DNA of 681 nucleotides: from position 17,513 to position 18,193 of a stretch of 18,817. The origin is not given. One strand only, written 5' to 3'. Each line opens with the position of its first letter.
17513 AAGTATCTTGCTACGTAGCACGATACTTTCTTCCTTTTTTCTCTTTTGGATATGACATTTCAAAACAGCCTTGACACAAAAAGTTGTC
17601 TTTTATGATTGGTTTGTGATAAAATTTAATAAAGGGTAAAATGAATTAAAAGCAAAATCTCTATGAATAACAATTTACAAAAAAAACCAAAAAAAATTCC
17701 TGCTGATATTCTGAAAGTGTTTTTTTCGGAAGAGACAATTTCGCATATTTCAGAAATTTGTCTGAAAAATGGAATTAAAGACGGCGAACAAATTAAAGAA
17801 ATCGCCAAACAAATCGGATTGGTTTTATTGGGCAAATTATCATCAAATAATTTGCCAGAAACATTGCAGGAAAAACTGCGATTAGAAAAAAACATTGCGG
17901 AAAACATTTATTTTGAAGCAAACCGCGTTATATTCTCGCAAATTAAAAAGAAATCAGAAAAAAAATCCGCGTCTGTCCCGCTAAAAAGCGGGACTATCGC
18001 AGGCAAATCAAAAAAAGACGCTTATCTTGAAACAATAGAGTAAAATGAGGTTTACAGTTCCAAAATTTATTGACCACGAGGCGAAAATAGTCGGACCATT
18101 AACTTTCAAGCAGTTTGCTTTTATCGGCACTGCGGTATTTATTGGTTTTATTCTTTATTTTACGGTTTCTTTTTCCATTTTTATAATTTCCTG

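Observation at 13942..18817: Type IV secretion-like gene set in a CPR-like genome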

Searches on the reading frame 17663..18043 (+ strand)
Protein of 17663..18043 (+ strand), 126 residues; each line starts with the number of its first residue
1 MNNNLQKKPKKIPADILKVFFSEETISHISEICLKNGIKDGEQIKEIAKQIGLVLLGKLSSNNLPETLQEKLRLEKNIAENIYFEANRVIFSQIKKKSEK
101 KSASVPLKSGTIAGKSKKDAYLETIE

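Call 10: search_protein_families(library=pfam, proteins=[window:17663-18043:+], max_evalue=1)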
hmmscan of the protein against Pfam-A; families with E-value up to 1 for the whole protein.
window:17663-18043:+ (126 aa): 1 family
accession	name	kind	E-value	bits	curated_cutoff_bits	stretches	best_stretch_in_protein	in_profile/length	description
PF06114.19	Peptidase_M78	-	0.19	12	22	1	31-78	30-80/123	IrrE N-terminal-like domain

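Call 11: search_protein_families(library=ncbifam, proteins=[window:17663-18043:+], max_evalue=1)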
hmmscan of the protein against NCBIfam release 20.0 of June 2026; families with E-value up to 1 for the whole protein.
window:17663-18043:+ (126 aa): 2 families
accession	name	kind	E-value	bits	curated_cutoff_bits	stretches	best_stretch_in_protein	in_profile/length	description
TIGR00295.1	TIGR00295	hypoth_equivalog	0.00064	19.5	172.35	1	14-102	68-143/164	TIGR00295 family protein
NF052299.1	CT360_fam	equivalog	0.0026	17.4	250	1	27-95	59-128/207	CT360 family protein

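Call 50: find_homologous_proteins(query=window:17663-18043:+, max_evalue=0.001)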
Query window:17663-18043:+ (126 aa): 7 proteins with E <= 0.001 among 14 candidates.
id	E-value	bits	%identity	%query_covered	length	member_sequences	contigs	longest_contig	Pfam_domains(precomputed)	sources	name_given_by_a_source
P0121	3.1e-70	251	99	100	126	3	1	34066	-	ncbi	-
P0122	1.1e-56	208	84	100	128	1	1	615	-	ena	-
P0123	1.3e-55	204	81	100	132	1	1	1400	-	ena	-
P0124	6.1e-44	167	70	100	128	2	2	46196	-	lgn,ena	-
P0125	2.8e-42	161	72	93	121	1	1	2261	-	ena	-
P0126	3.9e-40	154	74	90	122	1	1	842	-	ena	-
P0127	5.5e-39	151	70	93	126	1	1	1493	-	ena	-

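Call 54: search_solved_structures(query=A3, max_evalue=10, show_alignments=2)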
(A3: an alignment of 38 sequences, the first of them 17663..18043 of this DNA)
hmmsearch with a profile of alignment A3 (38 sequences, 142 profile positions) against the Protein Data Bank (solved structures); distinct sequences matched with E-value up to 10: 5.
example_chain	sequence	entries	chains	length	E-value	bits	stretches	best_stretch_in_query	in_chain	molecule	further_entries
5fj8_G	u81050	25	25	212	0.16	15.4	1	73-130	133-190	DNA-DIRECTED RNA POLYMERASE III SUBUNIT RPC8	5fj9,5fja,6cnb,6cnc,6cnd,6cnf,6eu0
2ckz_B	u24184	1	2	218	0.17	15.3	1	73-130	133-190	DNA-DIRECTED RNA POLYMERASE III 25 KD POLYPEPTIDE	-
6ifd_A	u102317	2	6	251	0.51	13.8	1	27-103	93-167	CMP-N-acetylneuraminate Synthetase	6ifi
8flj_E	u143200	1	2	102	0.59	13.6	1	60-104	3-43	Integration host factor subunit alpha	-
2dme_A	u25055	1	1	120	0.84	13.1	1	72-108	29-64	PHD finger protein 3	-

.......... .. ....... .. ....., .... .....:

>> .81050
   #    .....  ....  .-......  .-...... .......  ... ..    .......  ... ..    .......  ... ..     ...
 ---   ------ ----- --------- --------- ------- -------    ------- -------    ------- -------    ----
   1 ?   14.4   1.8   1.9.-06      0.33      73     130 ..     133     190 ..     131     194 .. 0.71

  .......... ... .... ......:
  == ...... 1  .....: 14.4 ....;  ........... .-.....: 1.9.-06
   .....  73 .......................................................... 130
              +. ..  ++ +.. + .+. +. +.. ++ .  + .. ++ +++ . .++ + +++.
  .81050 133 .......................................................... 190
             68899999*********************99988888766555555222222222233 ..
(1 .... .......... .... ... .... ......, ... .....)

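Call 55: search_protein_families(library=pfam, alignment_id=A3, max_evalue=0.1)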
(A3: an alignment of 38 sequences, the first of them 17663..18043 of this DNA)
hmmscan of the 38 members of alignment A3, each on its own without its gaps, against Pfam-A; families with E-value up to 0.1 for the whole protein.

A. member 1, window:17663-18043:+ (126 aa): 0 families

B. families by the number of members that match (of 38 scanned): 23 families
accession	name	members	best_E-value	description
PF02742.21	Fe_dep_repr_C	5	0.00095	Iron dependent repressor, metal binding and dimerisation domain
PF25251.1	DUF7853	3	0.016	Family of unknown function (DUF7853)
PF14377.11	UBM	2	0.013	Ubiquitin binding region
PF07531.19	TAFH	2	0.018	NHR1 homology to TAF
PF12283.13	Protein_K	1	0.00078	Bacteriophage protein K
PF04855.17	SNF5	1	0.0078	SNF5 / SMARCB1 / INI1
PF01115.22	F_actin_cap_B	1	0.009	F-actin capping protein, beta subunit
PF07956.16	DUF1690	1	0.022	Protein of Unknown function (DUF1690)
PF08564.16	CDC37_C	1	0.024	Cdc37 C terminal domain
PF01706.21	FliG_C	1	0.028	FliG C-terminal domain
PF21698.3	Spo16_C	1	0.032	Spo16 protein, C-terminal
PF10175.14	MPP6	1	0.049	M-phase phosphoprotein 6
PF25416.1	GRHL1_C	1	0.054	GRHL1-like, C-terminal domain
PF03920.20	TLE_N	1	0.054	Groucho/TLE N-terminal Q-rich domain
PF03448.22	MgtE_N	1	0.055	MgtE intracellular N domain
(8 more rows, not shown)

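Call 56: find_homologous_proteins(query=A3, max_evalue=0.001)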
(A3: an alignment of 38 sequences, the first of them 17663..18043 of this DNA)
Query A3 (38 sequences) (126 aa, profile of the alignment): 254 proteins with E <= 0.001 among 6836 candidates; the best 120 are listed.
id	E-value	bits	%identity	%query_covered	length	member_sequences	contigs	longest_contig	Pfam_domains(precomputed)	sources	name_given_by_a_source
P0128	1.3e-53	199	40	77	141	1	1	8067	-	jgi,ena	-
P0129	1.8e-53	198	36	93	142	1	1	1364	-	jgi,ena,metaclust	metaclust:\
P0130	5.8e-53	197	39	93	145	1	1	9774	-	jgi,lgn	jgi:hypothetical protein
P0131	1.8e-52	195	41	76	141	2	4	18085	-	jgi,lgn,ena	-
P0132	2.1e-52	195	36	99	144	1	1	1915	-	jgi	jgi:hypothetical protein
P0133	2.7e-52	195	41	76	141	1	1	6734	-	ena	-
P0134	3.3e-52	194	40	76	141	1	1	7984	-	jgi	-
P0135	4.8e-52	194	39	97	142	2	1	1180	-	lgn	-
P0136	4.9e-52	194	45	68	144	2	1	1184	-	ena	-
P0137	6.2e-52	194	39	93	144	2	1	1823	-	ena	-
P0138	8.6e-52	193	42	72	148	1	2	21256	-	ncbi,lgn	-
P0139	9.7e-52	193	37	93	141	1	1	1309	-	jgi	-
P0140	1.3e-51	192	40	76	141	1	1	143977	-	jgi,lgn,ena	-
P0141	2.0e-51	192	40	71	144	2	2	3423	-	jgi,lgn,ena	-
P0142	2.1e-51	192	43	71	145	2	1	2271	-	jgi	jgi:hypothetical protein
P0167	8.8e-49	183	33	92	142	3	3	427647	-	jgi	jgi:hypothetical protein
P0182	7.0e-48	180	31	76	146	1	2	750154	-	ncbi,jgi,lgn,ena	-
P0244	4.4e-41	158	31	68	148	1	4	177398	-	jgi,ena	-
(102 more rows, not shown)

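Call 65: predict_structure(alignment_id=A4)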
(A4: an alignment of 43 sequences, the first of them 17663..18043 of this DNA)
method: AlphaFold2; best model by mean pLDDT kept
length: 126 residues; sequences in the alignment: 43
mean_pLDDT: 75.6   pTM: 0.59
mean pLDDT of the five models: 75.6, 74.8, 74.7, 74.1, 73.4
residues with pLDDT >= 90: 43; 70-90: 43; 50-70: 14; < 50: 26
segments of 3 or more residues with pLDDT < 50: 1-9, 103-116
pLDDT, mean of each block of 10 residues (from residue 1): 47 78 90 91 91 87 90 90 91 77 41 45 55
secondary structure, 60 per line:
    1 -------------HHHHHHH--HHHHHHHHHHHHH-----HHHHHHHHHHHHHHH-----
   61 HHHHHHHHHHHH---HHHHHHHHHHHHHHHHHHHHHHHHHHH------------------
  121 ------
elements in order: H14-20 H23-35 H41-55 H61-72 H76-102

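Call 82: search_protein_representatives(alignment_id=A4)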
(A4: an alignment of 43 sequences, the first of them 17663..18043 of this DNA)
Query: 43 sequences, 142 profile positions. Proteins with E-value up to 0.001 (for the whole library): 7027; up to 1e-10: 3133; up to 1e-30: 280. The best 150 are listed.
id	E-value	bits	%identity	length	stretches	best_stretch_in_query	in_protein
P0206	2.2e-50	186.7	-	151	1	3-142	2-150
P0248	2.7e-48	180.0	-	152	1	1-140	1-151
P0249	4.4e-48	179.2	-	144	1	1-142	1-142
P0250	7.8e-48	178.4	-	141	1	4-142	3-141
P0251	2.4e-47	176.8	-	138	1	4-142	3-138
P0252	4.0e-47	176.1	-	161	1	1-142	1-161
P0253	5.8e-47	175.6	-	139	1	1-142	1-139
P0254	1.9e-45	170.7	-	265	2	4-142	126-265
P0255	2.2e-45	170.5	-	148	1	1-142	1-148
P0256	2.8e-45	170.1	-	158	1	1-142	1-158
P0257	3.3e-45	169.9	-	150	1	1-142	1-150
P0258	4.5e-45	169.5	-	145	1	1-142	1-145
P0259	6.2e-45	169.0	-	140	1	1-142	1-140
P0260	7.3e-45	168.8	-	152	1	1-140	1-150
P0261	1.1e-44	168.2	-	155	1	1-142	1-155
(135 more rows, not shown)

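Call 95: find_encoding_contigs(protein=P0182, flank=6000, max_places=1)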
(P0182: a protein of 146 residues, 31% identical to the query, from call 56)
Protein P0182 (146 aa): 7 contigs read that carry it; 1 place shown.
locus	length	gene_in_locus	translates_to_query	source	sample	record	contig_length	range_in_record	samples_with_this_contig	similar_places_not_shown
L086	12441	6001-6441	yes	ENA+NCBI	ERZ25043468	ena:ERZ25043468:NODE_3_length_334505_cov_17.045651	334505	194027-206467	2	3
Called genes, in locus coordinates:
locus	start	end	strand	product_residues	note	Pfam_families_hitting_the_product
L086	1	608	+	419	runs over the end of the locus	PF18895:T4SS_pilin (weak)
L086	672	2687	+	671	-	-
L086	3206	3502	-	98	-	-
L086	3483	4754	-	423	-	PF01145:Band_7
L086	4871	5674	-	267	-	-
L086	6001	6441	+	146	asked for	-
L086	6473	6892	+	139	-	PF12666:PrgI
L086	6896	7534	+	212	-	PF26593:TraC-like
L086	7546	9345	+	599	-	PF19044:P-loop_TraG, PF01935:DUF87 (weak), PF12846:AAA_10 (weak)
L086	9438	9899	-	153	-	PF07650:KH_2 (faint), PF13083:KH_KhpA-B (weak), PF01424:R3H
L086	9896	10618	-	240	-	PF02096:60KD_IMP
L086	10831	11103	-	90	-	PF00825:Ribonuclease_P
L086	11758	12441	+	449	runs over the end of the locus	PF11638:DnaA_N, PF00308:Bac_DnaA, PF00004:AAA (weak), PF01695:IstB_IS21, PF13401:AAA_22 (faint), PF08299:Bac_DnaA_C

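Call 96: find_encoding_contigs(protein=P0167, flank=6000, max_places=1)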
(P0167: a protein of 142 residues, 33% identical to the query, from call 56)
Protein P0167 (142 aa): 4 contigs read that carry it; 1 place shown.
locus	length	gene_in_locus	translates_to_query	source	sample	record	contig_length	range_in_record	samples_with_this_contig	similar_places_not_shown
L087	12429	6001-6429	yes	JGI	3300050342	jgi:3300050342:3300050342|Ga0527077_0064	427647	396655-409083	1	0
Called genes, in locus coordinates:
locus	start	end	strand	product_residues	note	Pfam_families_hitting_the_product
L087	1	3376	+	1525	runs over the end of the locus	-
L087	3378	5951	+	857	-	-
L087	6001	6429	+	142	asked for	-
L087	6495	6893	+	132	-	PF12666:PrgI (weak)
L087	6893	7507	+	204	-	PF26593:TraC-like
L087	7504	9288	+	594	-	PF12846:AAA_10, PF19044:P-loop_TraG, PF01935:DUF87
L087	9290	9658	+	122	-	PF18895:T4SS_pilin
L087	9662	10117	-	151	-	PF13083:KH_KhpA-B, PF01424:R3H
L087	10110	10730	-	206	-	PF02096:60KD_IMP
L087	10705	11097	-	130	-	PF00825:Ribonuclease_P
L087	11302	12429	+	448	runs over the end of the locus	PF11638:DnaA_N, PF00308:Bac_DnaA, PF01695:IstB_IS21 (weak), PF00004:AAA (faint), PF08299:Bac_DnaA_C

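Call 97: find_encoding_contigs(protein=P0244, flank=6000, max_places=1)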
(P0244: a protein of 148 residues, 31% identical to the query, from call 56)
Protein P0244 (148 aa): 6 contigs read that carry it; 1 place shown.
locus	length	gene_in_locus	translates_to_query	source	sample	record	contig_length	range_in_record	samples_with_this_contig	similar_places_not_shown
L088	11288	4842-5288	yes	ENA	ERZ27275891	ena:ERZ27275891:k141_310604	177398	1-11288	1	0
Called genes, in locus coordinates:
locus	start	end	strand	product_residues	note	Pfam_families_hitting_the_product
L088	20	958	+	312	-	PF18895:T4SS_pilin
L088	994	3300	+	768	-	-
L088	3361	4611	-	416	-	PF01145:Band_7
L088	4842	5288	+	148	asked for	-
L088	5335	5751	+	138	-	PF12666:PrgI (weak)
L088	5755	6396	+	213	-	PF26593:TraC-like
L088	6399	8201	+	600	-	PF19044:P-loop_TraG, PF01935:DUF87 (weak), PF12846:AAA_10 (faint)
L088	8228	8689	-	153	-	PF13083:KH_KhpA-B (weak), PF01424:R3H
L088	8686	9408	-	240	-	PF02096:60KD_IMP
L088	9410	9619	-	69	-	PF01809:YidD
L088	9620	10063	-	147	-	PF00825:Ribonuclease_P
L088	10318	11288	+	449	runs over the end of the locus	PF11638:DnaA_N, PF00308:Bac_DnaA, PF01695:IstB_IS21, PF08299:Bac_DnaA_C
